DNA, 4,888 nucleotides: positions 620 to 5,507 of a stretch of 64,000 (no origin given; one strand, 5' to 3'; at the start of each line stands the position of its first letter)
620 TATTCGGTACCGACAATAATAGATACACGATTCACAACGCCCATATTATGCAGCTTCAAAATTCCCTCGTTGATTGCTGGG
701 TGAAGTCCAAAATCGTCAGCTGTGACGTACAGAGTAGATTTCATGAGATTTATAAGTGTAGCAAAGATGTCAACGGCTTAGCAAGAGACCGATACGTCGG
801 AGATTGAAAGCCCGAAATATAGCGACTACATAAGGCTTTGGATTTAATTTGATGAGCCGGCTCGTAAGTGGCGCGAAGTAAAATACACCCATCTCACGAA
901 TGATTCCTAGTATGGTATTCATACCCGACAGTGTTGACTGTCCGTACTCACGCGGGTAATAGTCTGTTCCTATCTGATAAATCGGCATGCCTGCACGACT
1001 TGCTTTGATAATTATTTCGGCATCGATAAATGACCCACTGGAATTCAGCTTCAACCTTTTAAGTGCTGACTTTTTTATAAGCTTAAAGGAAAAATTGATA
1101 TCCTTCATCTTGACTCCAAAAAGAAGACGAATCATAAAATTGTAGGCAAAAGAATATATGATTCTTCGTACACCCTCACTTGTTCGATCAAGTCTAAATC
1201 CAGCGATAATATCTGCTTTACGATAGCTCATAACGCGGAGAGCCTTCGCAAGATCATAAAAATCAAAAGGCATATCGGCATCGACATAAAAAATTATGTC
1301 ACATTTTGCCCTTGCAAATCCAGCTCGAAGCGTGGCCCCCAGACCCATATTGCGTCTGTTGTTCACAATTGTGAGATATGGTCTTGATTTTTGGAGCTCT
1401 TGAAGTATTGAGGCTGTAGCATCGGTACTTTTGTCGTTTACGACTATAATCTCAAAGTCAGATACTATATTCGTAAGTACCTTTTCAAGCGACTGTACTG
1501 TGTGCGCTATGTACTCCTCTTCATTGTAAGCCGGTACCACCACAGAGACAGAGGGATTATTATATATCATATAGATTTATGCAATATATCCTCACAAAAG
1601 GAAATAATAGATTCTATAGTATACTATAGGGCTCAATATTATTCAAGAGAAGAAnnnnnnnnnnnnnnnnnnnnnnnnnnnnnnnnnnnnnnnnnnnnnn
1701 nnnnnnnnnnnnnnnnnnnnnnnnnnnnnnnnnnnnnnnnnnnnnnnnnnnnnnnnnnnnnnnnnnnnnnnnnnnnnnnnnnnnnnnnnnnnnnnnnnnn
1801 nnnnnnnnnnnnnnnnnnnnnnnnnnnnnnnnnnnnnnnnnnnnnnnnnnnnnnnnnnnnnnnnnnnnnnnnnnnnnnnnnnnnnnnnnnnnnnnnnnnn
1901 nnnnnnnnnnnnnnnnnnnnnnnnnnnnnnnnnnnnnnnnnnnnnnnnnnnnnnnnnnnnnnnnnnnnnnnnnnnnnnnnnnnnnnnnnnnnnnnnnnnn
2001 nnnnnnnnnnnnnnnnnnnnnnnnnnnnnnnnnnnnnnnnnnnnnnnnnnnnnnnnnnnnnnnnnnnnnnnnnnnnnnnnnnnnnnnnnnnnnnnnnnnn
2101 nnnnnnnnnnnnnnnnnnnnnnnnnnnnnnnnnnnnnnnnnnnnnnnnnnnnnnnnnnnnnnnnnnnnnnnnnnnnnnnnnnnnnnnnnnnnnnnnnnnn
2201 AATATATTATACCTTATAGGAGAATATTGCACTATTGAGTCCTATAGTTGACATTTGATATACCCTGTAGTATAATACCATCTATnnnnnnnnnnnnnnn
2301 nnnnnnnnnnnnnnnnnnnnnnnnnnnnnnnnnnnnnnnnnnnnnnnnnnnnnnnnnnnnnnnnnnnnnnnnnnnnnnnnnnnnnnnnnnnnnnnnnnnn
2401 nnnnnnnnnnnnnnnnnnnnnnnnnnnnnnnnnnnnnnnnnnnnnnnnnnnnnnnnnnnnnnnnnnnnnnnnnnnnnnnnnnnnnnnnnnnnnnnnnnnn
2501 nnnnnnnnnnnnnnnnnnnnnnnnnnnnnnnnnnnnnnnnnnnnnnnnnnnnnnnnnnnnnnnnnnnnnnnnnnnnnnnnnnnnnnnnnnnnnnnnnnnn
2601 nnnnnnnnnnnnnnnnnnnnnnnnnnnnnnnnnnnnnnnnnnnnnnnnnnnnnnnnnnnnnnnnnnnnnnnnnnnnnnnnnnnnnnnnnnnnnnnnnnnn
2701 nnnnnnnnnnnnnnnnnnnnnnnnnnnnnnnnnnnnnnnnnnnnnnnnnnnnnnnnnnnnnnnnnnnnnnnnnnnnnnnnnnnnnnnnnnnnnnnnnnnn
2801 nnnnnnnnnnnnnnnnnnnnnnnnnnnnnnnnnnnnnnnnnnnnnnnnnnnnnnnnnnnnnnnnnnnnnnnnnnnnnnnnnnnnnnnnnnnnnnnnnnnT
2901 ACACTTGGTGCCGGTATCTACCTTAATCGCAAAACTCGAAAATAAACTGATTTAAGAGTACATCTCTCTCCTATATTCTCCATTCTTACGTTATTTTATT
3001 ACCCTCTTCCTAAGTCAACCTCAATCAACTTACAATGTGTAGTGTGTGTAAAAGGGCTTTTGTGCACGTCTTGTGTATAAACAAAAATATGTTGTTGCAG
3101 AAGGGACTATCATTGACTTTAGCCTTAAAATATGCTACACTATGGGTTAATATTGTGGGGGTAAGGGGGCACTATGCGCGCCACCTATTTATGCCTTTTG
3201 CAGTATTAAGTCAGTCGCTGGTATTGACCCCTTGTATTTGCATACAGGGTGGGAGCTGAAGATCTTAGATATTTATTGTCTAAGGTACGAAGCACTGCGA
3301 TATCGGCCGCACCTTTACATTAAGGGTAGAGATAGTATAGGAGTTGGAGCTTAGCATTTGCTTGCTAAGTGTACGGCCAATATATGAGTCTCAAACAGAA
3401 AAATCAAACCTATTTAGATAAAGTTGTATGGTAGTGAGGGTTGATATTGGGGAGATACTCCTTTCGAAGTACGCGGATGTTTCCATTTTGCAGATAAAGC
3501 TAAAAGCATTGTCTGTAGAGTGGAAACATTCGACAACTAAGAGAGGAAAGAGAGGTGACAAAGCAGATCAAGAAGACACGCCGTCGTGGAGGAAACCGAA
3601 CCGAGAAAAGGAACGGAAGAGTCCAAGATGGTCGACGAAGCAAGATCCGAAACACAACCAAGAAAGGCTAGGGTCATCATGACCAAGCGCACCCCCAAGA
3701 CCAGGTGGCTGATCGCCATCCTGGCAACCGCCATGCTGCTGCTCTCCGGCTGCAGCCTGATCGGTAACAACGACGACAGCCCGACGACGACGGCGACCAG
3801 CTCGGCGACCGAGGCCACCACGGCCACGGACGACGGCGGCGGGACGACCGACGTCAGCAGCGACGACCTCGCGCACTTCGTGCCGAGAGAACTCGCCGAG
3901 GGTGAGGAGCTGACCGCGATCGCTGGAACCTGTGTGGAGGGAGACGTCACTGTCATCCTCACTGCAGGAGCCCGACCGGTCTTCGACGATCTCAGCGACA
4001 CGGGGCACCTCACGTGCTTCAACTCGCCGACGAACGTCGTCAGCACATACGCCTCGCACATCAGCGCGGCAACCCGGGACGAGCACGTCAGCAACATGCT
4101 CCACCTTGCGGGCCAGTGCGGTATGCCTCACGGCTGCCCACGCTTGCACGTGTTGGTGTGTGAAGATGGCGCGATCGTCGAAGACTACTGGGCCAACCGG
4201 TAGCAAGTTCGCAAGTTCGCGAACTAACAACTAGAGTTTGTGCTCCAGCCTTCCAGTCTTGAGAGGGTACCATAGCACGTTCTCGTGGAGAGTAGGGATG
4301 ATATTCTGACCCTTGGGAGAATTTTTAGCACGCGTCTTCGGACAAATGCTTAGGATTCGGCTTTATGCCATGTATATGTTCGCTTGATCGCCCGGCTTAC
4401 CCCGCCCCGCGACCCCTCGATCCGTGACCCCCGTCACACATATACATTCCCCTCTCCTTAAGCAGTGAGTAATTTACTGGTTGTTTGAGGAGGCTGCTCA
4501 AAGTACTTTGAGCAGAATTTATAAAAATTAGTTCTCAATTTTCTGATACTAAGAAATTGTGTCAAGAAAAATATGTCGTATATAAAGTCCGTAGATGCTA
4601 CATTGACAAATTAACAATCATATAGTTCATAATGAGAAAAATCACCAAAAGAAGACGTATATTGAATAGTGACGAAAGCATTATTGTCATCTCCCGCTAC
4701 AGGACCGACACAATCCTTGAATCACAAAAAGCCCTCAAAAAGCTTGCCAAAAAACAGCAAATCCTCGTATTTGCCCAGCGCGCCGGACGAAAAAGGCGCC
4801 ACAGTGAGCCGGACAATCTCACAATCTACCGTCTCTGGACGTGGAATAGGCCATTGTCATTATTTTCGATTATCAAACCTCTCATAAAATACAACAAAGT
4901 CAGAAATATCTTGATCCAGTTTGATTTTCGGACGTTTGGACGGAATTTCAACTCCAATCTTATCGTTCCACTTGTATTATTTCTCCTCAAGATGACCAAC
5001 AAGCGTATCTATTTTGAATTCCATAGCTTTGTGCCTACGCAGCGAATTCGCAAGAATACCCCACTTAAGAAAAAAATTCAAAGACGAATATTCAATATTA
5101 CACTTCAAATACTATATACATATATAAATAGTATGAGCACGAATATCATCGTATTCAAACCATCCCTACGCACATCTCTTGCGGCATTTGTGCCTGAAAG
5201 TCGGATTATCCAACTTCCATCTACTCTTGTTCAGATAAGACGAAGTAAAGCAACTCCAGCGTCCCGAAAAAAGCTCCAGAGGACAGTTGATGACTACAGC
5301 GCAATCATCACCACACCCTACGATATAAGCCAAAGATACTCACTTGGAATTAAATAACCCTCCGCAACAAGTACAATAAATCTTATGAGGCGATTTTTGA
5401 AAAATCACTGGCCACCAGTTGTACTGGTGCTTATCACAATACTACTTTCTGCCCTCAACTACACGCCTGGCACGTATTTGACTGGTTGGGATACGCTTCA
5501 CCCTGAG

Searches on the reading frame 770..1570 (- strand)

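Call 9: search_protein_families(library=pfam, proteins=[window:770-1570:-], max_evalue=0.01)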
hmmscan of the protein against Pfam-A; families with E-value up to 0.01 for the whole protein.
window:770-1570:- (266 aa): 4 families
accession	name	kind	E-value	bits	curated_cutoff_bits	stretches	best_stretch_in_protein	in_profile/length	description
PF00535.33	Glycos_transf_2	-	5.6e-30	104.9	23.3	1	9-173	1-167/168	Glycosyl transferase family 2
PF13641.12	Glyco_tranf_2_3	-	8.4e-10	39.5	27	1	6-100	1-97/230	Glycosyltransferase like family 2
PF10111.15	Glyco_tranf_2_2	-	2.7e-09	37.4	27.3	1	9-116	1-108/276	Glycosyltransferase like family 2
PF13704.12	Glyco_tranf_2_4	-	0.0021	19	27.5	1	16-99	2-81/98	Glycosyl transferase family 2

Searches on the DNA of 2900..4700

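Call 11: search_rna_families(source=window, start=2900, end=4700, threshold=evalue, max_evalue=5)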
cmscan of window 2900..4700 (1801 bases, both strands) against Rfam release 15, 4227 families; matches with E-value up to 5: 4.
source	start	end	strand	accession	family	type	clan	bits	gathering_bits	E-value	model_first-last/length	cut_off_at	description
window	4493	4517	+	RF04252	mir-8186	Gene; miRNA;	-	19.6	80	0.51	1-61/61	no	mir-8186 microRNA precursor family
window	3473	3533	+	RF03872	MIR6426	Gene; miRNA;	-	19.3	96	1.4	1-84/84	no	MIR6426 microRNA precursor family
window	4492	4516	-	RF04252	mir-8186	Gene; miRNA;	-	19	80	0.78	1-61/61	no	mir-8186 microRNA precursor family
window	4067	4120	-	RF01003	mir-563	Gene; miRNA;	-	18.5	73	2.1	1-69/69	no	mir-563 microRNA precursor family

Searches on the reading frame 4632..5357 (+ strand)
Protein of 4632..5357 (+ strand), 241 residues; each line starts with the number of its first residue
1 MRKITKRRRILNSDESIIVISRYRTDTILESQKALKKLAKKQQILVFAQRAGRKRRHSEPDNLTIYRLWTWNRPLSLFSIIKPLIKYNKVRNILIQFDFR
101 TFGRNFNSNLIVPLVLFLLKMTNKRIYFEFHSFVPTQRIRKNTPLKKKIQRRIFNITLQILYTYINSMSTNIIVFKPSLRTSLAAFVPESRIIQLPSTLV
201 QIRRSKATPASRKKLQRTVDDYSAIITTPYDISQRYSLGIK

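Call 9: search_protein_families(library=pfam, proteins=[window:4632-5357:+], max_evalue=0.01)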
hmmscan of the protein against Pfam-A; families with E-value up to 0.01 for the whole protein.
window:4632-5357:+ (241 aa): 0 families

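Call 81: search_protein_families(library=pfam, proteins=[window:4632-5354:+], max_evalue=0.1)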
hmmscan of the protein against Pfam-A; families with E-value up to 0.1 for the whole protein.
window:4632-5354:+ (241 aa): 0 families

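Call 97: search_protein_families(library=ncbifam, proteins=[window:4632-5354:+], max_evalue=0.01)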
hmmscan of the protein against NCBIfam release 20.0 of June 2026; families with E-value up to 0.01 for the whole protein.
window:4632-5354:+ (241 aa): 0 families
